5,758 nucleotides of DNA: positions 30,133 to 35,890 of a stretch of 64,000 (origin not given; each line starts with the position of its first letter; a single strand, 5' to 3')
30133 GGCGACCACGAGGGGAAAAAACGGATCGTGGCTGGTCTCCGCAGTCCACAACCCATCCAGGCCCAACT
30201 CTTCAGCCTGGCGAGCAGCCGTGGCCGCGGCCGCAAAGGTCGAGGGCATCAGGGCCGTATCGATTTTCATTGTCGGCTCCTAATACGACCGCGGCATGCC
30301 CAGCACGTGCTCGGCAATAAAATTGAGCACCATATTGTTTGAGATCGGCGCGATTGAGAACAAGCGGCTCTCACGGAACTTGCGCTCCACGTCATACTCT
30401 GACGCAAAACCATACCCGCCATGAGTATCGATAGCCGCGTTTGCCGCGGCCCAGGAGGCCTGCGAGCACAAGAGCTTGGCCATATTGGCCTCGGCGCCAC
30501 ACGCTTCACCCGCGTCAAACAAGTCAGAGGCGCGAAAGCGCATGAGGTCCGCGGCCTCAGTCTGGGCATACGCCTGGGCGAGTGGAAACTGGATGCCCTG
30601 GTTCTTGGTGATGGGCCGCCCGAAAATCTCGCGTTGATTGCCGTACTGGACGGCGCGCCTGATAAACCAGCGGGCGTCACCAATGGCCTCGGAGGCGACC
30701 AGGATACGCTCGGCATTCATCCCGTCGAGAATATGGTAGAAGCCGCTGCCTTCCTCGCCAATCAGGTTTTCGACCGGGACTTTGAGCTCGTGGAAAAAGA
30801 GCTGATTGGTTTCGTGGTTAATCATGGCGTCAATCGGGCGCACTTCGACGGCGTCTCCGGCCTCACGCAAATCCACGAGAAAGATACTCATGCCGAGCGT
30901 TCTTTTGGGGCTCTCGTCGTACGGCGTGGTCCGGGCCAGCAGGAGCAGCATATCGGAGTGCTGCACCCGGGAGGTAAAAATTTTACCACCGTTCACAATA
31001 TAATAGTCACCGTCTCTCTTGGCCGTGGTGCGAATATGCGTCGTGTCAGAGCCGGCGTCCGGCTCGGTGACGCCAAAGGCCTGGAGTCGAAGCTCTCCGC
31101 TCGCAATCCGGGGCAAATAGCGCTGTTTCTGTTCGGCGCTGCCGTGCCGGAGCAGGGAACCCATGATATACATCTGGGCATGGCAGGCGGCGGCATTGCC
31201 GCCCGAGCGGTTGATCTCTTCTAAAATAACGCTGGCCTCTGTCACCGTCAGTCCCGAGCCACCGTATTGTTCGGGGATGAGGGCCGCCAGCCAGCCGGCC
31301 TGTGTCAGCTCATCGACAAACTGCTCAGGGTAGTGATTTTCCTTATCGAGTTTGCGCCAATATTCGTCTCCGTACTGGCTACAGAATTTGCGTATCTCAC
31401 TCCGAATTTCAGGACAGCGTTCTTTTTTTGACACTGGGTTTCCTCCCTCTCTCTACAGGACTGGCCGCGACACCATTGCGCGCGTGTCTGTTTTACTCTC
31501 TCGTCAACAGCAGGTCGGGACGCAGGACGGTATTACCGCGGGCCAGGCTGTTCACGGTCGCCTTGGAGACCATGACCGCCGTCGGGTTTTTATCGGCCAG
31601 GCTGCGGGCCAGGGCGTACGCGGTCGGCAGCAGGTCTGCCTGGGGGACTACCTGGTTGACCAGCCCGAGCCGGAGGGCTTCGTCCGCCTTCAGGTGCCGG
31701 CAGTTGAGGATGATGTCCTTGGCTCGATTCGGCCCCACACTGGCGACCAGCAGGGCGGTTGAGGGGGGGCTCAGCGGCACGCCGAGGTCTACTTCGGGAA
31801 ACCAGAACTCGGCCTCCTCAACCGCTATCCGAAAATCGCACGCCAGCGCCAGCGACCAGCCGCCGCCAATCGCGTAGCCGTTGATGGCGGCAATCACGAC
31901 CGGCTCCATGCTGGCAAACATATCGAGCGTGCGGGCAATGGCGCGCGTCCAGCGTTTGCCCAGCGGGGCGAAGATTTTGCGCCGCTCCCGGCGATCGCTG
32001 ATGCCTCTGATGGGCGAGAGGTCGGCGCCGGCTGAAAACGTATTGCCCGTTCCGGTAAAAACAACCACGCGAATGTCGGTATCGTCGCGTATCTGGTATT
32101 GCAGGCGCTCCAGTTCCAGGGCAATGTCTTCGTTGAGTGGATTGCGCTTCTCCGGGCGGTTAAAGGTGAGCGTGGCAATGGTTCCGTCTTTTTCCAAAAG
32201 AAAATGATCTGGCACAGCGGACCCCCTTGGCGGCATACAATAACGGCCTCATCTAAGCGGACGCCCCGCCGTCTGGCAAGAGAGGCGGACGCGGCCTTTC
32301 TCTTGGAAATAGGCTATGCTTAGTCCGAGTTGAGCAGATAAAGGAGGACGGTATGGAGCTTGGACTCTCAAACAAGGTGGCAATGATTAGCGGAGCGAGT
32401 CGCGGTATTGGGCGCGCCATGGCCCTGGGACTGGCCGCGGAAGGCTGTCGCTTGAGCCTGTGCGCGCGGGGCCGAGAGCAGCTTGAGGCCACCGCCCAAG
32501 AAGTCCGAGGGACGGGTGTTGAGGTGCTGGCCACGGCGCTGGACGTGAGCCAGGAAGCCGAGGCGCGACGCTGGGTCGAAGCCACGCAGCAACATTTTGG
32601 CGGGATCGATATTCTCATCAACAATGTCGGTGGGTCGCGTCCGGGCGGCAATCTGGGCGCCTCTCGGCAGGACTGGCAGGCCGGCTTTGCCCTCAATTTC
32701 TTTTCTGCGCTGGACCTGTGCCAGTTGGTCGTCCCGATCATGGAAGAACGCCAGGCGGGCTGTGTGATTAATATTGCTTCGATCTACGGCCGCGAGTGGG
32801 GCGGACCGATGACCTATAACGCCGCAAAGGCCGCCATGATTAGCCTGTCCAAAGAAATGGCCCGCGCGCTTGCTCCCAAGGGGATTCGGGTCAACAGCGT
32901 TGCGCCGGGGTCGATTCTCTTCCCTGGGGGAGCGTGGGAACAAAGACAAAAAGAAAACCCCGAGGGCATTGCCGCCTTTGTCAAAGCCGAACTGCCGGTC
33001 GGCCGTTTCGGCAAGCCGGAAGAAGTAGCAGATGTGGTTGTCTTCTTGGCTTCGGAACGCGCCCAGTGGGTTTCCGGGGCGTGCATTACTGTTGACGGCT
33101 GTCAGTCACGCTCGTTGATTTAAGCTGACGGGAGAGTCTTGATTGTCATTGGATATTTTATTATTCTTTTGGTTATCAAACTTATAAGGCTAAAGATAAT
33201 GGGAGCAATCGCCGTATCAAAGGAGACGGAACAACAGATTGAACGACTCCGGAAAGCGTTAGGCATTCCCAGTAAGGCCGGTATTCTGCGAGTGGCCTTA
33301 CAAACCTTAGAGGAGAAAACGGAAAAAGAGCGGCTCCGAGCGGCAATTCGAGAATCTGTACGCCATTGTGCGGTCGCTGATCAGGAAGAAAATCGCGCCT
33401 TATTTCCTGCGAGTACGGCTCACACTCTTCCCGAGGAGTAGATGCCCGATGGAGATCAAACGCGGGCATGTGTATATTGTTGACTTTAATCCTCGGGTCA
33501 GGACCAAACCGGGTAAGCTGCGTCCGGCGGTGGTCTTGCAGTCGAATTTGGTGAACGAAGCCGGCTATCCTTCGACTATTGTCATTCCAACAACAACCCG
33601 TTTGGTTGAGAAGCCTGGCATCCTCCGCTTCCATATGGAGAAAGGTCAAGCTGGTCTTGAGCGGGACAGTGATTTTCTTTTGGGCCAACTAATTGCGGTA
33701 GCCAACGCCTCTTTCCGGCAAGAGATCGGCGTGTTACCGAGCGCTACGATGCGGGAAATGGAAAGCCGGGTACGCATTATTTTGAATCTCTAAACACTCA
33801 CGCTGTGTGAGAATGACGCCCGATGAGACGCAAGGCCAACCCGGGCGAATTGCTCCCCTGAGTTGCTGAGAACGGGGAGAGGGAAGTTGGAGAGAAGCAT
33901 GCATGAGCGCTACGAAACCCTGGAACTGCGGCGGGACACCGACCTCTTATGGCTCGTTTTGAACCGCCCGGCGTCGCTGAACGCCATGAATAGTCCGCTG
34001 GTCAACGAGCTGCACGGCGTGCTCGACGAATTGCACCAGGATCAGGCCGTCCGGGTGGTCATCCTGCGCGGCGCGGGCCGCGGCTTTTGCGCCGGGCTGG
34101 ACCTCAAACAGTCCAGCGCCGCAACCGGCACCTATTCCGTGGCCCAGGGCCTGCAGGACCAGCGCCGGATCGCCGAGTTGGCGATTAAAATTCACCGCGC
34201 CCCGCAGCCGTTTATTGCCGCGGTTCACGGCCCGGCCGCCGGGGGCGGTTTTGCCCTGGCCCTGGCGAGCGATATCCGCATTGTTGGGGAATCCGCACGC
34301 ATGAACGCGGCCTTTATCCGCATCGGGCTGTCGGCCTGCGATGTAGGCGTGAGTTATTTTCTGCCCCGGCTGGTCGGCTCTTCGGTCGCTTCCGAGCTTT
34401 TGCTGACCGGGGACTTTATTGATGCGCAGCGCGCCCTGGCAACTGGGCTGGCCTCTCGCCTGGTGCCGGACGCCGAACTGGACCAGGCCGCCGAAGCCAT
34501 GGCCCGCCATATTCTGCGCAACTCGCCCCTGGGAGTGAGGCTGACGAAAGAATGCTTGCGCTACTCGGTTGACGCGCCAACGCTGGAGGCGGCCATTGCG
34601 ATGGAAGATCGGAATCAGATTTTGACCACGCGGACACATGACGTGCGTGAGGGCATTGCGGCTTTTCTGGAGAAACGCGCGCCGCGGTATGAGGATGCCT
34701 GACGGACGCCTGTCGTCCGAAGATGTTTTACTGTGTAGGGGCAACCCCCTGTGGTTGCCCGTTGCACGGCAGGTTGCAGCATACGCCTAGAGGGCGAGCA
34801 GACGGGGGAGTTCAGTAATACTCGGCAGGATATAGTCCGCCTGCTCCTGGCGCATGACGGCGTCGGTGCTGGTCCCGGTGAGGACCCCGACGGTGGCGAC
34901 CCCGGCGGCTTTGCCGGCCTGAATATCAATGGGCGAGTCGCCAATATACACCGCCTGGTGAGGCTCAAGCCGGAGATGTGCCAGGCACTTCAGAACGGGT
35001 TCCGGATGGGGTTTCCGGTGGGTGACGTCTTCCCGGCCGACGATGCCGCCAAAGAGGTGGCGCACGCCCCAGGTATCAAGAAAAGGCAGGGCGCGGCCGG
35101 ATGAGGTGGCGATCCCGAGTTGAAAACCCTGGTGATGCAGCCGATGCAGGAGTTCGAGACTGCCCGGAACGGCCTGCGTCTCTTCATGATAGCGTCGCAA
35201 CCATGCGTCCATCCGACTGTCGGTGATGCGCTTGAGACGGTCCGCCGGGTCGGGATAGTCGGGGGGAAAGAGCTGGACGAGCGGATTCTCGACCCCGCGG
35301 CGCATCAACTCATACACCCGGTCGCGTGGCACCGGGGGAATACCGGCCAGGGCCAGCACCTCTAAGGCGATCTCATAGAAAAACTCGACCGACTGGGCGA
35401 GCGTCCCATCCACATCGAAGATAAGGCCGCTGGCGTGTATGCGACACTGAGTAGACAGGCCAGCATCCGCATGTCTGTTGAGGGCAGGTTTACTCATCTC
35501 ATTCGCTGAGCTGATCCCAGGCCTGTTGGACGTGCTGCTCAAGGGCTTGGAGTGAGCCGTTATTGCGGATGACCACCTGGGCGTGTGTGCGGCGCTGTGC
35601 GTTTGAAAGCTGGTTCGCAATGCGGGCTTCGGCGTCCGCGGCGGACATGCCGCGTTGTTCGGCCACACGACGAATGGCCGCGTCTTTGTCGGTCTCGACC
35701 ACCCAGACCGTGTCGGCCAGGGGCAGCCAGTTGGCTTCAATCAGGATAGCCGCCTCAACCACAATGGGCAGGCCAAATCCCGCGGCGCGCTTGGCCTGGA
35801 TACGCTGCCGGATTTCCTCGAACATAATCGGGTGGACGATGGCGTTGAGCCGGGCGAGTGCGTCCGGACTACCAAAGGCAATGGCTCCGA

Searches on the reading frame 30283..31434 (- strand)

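Call 69: search_protein_families(library=pfam, proteins=[window:30283-31434:-], max_evalue=0.0001)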
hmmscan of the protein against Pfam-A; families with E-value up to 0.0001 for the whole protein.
window:30283-31434:- (384 aa): 4 families
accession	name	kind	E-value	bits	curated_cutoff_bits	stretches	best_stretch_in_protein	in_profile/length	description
PF00441.29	Acyl-CoA_dh_1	-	1.8e-34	119.5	22.4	1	229-378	1-150/150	Acyl-CoA dehydrogenase, C-terminal domain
PF02771.21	Acyl-CoA_dh_N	-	1e-26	94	22.9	1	9-114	6-113/113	Acyl-CoA dehydrogenase, N-terminal domain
PF02770.24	Acyl-CoA_dh_M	-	9.7e-18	64.6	33.3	1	119-214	1-94/97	Acyl-CoA dehydrogenase, middle domain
PF08028.16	Acyl-CoA_dh_2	-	3.5e-12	47.2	22.7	1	245-355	2-122/134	Acyl-CoA dehydrogenase, C-terminal domain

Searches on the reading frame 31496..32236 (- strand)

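Call 69: search_protein_families(library=pfam, proteins=[window:31496-32236:-], max_evalue=0.0001)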
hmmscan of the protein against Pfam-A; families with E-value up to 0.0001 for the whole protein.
window:31496-32236:- (247 aa): 2 families
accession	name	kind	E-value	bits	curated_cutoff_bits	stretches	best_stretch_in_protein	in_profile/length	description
PF00378.25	ECH_1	-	2e-45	155.5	27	1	16-232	2-209/251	Enoyl-CoA hydratase/isomerase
PF16113.10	ECH_2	-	4.2e-21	76.2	27.2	1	21-215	2-190/335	Enoyl-CoA hydratase/isomerase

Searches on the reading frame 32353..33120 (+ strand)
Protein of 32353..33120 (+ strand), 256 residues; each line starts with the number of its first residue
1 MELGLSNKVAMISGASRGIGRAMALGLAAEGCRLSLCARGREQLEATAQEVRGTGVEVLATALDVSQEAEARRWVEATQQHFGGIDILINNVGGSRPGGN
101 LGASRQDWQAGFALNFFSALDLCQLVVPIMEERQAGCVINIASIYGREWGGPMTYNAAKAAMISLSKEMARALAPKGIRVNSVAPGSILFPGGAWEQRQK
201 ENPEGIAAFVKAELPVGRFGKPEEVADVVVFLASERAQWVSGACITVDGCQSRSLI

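Call 69: search_protein_families(library=pfam, proteins=[window:32353-33120:+], max_evalue=0.0001)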
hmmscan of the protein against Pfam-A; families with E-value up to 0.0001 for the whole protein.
window:32353-33120:+ (256 aa): 3 families
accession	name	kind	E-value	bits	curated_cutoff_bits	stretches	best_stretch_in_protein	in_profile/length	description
PF13561.12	adh_short_C2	-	4.2e-56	190.6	27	1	14-249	1-233/236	Enoyl-(Acyl carrier protein) reductase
PF00106.31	adh_short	-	5.1e-51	173.4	26.6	1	8-189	1-183/195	short chain dehydrogenase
PF08659.16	KR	-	1.6e-07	31.9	22.6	1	11-169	4-163/180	KR domain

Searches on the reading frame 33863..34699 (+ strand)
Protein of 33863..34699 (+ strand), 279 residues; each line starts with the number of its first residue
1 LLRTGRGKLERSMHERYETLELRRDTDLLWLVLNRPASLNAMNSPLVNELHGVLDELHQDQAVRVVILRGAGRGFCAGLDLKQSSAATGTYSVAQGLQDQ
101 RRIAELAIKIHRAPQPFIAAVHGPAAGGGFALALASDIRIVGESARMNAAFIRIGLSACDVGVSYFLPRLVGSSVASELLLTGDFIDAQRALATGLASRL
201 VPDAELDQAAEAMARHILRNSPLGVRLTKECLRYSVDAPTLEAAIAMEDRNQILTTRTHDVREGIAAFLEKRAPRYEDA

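Call 70: search_protein_families(library=pfam, proteins=[window:33863-34699:+], max_evalue=0.0001)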
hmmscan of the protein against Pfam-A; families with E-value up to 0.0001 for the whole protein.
window:33863-34699:+ (279 aa): 2 families
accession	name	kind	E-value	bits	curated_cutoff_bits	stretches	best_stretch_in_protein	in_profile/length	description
PF00378.25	ECH_1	-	4.6e-55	187.1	27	1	31-278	9-250/251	Enoyl-CoA hydratase/isomerase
PF16113.10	ECH_2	-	1.7e-44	153.2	27.2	2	30-215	3-186/335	Enoyl-CoA hydratase/isomerase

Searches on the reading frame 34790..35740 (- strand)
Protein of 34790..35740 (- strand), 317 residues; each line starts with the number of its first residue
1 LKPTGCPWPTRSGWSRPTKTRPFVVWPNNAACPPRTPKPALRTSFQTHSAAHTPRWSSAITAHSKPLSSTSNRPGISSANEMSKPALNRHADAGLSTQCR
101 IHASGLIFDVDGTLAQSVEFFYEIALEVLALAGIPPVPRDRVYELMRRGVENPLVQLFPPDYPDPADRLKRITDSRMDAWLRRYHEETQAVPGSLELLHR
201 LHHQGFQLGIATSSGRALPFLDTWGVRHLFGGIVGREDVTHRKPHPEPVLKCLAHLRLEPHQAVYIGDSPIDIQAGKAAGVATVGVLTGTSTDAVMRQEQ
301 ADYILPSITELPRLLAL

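Call 70: search_protein_families(library=pfam, proteins=[window:34790-35740:-], max_evalue=0.0001)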
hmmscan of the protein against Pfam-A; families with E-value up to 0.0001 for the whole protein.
window:34790-35740:- (317 aa): 4 families
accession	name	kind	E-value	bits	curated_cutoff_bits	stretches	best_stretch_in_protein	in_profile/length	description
PF13419.12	HAD_2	-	1.4e-36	126.7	23.8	1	106-286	1-178/178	Haloacid dehalogenase-like hydrolase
PF00702.32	Hydrolase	-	2.4e-23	83.9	26.4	1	106-280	4-191/191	haloacid dehalogenase-like hydrolase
PF13242.12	Hydrolase_like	-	2.9e-13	49.9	22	1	242-311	3-75/75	HAD-hyrolase-like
PF12710.13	HAD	-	6.6e-09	36.9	27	1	107-276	2-188/189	haloacid dehalogenase-like hydrolase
